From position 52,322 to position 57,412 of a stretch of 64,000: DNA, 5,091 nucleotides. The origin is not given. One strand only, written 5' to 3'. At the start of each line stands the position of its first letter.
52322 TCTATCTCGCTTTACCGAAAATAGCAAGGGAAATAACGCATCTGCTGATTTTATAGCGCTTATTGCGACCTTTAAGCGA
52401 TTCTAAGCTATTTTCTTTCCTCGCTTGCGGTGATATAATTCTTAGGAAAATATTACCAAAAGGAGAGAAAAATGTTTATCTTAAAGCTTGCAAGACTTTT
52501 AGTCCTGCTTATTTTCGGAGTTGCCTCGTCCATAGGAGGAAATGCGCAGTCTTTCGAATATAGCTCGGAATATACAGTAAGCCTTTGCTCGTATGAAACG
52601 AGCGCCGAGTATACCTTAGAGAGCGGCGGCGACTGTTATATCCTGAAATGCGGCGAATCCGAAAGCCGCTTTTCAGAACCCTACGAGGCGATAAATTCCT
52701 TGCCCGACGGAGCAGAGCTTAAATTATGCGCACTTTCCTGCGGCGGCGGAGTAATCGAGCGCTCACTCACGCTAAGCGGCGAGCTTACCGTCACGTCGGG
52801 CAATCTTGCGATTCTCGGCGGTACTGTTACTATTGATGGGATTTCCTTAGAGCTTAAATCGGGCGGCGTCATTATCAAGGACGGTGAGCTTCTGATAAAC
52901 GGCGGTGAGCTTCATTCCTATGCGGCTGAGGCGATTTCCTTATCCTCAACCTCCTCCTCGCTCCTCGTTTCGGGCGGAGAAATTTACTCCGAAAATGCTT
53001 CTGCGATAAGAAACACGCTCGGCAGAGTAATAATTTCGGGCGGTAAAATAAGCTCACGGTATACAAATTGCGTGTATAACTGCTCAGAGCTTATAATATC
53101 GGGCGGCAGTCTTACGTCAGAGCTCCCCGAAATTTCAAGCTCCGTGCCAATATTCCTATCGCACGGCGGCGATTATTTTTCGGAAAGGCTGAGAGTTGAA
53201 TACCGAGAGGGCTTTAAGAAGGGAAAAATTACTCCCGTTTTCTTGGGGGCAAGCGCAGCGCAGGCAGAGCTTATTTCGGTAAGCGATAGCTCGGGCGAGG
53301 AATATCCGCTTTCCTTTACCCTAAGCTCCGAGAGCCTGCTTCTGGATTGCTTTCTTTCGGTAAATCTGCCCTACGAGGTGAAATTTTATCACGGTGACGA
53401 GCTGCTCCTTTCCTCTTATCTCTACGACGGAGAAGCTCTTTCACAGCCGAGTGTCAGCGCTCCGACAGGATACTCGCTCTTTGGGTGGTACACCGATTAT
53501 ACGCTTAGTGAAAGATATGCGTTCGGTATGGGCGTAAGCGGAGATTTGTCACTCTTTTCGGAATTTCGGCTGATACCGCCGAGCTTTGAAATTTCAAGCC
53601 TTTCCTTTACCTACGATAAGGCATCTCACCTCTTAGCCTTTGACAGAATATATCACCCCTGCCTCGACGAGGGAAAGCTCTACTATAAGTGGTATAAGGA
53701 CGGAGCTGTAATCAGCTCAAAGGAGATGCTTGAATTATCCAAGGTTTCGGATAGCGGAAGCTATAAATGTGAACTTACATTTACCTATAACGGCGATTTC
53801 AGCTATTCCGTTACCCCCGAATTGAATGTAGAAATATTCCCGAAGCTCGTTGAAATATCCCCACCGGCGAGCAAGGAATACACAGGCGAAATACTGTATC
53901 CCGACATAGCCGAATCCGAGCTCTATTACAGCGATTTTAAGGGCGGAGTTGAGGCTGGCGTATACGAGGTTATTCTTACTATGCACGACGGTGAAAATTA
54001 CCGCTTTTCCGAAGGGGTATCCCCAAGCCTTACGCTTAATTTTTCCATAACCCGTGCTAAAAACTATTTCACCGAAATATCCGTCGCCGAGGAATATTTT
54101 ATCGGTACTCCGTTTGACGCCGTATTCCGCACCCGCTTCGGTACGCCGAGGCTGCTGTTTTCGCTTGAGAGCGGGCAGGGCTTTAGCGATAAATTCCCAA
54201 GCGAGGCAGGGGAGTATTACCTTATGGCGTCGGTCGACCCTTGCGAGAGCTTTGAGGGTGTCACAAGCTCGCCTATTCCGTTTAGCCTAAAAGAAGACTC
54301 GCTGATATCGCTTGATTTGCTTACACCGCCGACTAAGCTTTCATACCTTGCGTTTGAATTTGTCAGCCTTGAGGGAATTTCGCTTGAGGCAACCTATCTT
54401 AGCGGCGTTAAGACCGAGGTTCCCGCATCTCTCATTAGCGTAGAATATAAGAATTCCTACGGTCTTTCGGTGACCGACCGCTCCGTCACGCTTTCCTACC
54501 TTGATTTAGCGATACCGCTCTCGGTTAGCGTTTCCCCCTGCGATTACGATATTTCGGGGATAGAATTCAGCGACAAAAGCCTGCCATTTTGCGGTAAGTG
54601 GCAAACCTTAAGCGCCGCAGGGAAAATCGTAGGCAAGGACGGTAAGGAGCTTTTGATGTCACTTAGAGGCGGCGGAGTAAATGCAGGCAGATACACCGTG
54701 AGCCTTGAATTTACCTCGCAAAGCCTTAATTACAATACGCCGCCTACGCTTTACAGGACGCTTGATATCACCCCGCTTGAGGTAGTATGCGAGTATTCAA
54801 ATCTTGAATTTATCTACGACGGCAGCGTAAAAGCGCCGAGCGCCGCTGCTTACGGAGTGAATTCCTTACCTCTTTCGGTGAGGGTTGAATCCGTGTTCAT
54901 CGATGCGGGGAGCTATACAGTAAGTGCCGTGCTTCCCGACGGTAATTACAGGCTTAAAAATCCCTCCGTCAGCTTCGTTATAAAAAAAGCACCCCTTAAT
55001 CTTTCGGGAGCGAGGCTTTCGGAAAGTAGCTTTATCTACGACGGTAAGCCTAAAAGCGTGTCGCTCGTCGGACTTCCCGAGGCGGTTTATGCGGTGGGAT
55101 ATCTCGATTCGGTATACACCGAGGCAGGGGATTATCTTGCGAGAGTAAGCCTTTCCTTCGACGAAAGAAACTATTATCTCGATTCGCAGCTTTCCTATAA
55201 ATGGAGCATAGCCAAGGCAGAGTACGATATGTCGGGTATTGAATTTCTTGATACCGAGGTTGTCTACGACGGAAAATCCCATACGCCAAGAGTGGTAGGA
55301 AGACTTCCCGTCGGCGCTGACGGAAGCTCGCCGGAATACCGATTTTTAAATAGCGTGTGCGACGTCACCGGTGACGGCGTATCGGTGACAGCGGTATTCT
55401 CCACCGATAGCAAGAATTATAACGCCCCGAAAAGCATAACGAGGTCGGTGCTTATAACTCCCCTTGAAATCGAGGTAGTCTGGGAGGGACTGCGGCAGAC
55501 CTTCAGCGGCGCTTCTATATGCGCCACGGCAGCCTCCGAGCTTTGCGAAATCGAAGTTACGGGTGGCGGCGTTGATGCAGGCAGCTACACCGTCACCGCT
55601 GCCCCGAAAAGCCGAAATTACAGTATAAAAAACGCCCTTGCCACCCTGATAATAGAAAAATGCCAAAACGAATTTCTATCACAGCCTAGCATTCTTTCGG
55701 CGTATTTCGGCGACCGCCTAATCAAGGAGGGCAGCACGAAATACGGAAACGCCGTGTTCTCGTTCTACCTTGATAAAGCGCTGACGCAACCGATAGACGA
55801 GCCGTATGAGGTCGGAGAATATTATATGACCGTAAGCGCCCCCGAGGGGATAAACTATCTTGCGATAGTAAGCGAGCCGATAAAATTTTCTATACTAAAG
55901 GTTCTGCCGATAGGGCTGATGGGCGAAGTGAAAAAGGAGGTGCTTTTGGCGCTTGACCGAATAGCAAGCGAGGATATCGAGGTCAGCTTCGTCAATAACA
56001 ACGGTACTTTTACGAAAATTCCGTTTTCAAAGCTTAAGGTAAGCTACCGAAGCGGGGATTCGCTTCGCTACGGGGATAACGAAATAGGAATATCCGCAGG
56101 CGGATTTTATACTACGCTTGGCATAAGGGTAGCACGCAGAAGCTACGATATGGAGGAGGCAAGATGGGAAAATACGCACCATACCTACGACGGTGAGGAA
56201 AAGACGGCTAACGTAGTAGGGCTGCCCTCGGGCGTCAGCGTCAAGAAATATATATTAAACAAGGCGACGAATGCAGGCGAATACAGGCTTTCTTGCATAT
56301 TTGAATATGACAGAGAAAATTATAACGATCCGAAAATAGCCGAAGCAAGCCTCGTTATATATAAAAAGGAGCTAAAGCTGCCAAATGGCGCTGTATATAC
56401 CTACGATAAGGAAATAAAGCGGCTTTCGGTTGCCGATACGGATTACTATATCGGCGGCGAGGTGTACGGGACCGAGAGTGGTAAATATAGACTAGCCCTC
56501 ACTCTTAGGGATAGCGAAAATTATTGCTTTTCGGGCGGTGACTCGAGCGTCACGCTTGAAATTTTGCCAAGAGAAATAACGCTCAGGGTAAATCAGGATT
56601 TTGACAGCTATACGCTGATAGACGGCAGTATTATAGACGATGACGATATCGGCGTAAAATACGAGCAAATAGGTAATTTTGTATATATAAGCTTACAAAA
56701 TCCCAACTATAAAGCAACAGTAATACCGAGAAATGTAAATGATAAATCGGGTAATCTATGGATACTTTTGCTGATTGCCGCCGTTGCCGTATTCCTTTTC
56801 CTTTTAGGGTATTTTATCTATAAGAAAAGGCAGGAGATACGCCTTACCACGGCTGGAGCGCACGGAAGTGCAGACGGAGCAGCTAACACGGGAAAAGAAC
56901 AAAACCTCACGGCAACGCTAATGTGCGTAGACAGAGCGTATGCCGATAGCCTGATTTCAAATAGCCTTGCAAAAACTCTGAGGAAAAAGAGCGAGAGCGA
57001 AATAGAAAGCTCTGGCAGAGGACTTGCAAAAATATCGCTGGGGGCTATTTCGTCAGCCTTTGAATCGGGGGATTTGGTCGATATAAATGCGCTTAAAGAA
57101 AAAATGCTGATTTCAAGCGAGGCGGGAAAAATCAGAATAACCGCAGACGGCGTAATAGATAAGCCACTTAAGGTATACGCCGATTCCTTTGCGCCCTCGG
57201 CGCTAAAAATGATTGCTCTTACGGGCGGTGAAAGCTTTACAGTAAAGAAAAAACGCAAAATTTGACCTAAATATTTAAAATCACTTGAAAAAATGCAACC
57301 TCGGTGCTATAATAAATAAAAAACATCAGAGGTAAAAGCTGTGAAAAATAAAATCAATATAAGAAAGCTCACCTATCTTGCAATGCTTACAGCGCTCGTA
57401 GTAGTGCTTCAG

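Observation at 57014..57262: Cytoplasmic tail of the giant surface protein resembles the C-terminal domain of ribosomal protein uL15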

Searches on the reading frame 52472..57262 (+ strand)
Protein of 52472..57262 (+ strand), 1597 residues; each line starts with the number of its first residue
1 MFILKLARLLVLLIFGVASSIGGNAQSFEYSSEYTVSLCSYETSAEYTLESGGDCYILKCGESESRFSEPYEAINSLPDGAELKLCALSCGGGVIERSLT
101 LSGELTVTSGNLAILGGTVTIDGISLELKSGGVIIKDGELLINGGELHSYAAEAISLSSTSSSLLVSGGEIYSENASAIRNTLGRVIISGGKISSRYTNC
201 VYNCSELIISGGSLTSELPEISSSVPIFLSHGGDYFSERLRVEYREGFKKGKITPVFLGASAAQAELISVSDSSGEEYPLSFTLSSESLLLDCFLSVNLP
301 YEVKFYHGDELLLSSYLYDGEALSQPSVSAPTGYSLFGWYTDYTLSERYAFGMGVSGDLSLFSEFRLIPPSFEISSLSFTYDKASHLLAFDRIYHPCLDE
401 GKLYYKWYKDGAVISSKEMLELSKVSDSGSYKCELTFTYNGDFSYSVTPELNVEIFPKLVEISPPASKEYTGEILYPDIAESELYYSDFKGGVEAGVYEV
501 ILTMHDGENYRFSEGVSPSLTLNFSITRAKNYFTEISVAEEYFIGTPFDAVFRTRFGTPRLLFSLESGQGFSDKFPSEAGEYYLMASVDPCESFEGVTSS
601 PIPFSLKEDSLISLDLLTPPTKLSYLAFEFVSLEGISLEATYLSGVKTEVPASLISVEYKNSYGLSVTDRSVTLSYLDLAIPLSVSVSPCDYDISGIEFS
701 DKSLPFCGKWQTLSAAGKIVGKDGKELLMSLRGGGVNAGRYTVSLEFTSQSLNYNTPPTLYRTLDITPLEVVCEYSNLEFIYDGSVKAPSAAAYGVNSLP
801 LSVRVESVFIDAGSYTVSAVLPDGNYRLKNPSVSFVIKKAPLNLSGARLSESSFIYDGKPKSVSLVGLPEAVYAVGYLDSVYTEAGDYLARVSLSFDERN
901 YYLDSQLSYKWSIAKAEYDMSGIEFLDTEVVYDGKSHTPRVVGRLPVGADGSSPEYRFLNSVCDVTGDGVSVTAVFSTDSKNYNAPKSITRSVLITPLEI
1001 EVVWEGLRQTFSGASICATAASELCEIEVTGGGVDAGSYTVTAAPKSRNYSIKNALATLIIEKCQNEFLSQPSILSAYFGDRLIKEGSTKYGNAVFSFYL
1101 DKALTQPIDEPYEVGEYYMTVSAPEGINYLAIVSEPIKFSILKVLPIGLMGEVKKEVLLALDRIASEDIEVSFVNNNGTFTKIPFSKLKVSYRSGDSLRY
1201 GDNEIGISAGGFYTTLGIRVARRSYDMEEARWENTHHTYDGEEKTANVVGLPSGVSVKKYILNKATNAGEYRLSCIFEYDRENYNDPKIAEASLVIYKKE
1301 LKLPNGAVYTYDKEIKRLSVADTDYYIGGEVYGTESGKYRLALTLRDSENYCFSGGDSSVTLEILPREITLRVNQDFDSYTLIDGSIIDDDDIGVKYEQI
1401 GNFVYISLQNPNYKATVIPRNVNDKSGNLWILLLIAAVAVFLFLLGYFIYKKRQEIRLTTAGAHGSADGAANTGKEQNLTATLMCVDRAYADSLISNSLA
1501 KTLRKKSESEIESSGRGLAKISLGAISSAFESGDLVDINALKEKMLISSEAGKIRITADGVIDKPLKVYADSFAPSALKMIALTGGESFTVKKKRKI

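Call 4: search_protein_families(library=pfam, proteins=[window:52472-57262:+], max_evalue=1)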
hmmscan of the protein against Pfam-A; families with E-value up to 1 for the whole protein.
window:52472-57262:+ (1597 aa): 5 families
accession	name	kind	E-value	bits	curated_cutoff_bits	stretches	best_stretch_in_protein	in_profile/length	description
PF18887.5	MBG_3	-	1.4e-09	38.3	25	3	777-840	7-71/72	MBG domain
PF00828.25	Ribosomal_L27A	-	2.4e-06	28.3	21.5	1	1521-1587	2-70/72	Ribosomal proteins 50S-L15, 50S-L18e, 60S-L27A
PF09479.16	Flg_new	-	0.00056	20.4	27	1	301-361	1-62/65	Listeria-Bacteroides repeat domain (List_Bact_rpt)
PF13895.12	Ig_2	-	0.0033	18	27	1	405-439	31-67/79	Immunoglobulin domain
PF13927.12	Ig_3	-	0.23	12.4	30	0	405-435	33-76/78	Immunoglobulin domain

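Call 5: search_protein_families(library=ncbifam, proteins=[window:52472-57262:+], max_evalue=1)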
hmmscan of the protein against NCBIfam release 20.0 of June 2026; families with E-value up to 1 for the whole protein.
window:52472-57262:+ (1597 aa): 1 family
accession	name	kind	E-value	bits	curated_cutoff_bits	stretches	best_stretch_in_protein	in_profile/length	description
TIGR01071.1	rplO_bact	equivalog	6e-05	22.9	77.95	1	1516-1586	71-141/144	50S ribosomal protein L15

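Call 28: list_cluster_members(proteins=[window:52472-57262:+, P0018, P0023, P0030, P0036, P0024])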
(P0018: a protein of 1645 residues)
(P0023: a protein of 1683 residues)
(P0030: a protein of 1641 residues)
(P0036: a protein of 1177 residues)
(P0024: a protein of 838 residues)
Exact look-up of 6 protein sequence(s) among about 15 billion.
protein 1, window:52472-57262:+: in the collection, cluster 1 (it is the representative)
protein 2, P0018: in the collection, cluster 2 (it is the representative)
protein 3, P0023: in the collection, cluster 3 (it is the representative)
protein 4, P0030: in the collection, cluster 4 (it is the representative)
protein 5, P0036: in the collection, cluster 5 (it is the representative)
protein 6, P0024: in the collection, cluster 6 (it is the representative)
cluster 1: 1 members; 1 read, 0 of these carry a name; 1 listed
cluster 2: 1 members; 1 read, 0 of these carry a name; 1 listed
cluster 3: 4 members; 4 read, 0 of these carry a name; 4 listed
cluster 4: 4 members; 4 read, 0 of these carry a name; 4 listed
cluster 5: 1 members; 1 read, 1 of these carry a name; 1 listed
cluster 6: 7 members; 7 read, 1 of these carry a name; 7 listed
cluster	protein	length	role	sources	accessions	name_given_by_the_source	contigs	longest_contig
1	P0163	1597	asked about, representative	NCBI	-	-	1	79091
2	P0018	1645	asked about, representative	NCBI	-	-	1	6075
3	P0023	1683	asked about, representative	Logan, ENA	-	-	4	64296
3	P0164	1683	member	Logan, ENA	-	-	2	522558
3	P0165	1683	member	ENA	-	-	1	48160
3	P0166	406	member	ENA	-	-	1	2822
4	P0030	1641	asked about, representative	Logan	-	-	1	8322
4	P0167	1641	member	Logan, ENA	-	-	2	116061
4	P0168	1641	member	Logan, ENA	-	-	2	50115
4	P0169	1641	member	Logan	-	-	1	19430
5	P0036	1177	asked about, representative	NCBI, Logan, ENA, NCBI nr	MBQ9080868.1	MAG: uL15 family ribosomal protein [Clostridia bacterium] | uL15 family ribosomal protein [Clostridia bacterium]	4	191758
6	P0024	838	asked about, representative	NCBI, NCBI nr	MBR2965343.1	MAG: uL15 family ribosomal protein [Clostridia bacterium] | uL15 family ribosomal protein [Clostridia bacterium]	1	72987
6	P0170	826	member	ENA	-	-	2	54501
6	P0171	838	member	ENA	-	-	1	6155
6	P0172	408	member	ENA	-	-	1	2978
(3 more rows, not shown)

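Call 67: find_encoding_contigs(protein=window:52472-57262:+, flank=1000, max_places=3)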
Protein window:52472-57262:+ (1597 aa): no gene with exactly this product is on record in the collection.

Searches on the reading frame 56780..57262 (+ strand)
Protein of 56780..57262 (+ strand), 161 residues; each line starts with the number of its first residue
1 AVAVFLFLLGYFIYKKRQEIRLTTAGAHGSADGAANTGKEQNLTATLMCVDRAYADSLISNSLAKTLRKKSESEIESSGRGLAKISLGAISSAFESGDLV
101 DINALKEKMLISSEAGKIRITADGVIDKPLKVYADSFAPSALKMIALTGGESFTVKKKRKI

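Call 4: search_protein_families(library=pfam, proteins=[window:56780-57262:+], max_evalue=1)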
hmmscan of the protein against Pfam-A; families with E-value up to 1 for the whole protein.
window:56780-57262:+ (161 aa): 1 family
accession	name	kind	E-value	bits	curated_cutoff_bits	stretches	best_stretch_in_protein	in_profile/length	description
PF00828.25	Ribosomal_L27A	-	9e-08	32.9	21.5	1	85-151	2-70/72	Ribosomal proteins 50S-L15, 50S-L18e, 60S-L27A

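Call 5: search_protein_families(library=ncbifam, proteins=[window:56780-57262:+], max_evalue=1)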
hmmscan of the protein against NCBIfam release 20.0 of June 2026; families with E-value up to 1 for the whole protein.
window:56780-57262:+ (161 aa): 2 families
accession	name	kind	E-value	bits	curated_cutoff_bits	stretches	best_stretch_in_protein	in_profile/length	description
TIGR01071.1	rplO_bact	equivalog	2e-06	27.7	77.95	1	80-151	71-142/144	50S ribosomal protein L15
NF003079.0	PRK04005.1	equivalog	0.014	15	85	1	120-157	69-106/121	50S ribosomal protein L18e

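Call 9: find_homologous_proteins(query=window:56780-57262:+, max_evalue=0.001)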
Query window:56780-57262:+ (161 aa): 16 proteins with E <= 0.001 among 176 candidates.
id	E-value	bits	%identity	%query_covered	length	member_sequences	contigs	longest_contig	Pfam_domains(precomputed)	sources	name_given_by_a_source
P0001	7.8e-27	112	53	72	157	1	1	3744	PF00828.26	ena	-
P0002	5.9e-24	103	45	81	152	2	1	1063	PF00828.26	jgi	jgi:ribosomal protein L18E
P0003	9.3e-21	93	49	67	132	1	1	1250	PF00828.26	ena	-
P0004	1.2e-20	92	46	70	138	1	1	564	PF00828.26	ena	-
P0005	5.5e-20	90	43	83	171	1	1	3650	PF00828.26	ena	-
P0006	7.5e-20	90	46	70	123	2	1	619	PF00828.26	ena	-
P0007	1.4e-19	89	43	78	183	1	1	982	PF00828.26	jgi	jgi:hypothetical protein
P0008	2.0e-19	88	36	99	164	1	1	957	PF00828.26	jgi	jgi:hypothetical protein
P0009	2.0e-19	88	47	70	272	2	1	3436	PF00828.26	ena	-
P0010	6.2e-19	87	47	69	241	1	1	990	PF00828.26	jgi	jgi:ribosomal protein L18E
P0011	1.1e-18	86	43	70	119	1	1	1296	PF00828.26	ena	-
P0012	2.1e-17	82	46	66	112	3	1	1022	PF00828.26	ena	-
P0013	3.9e-17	81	57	49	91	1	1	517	PF00828.26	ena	-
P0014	3.4e-16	78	49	55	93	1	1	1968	PF00828.26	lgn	-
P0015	1.2e-12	66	51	44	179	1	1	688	PF00828.26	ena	-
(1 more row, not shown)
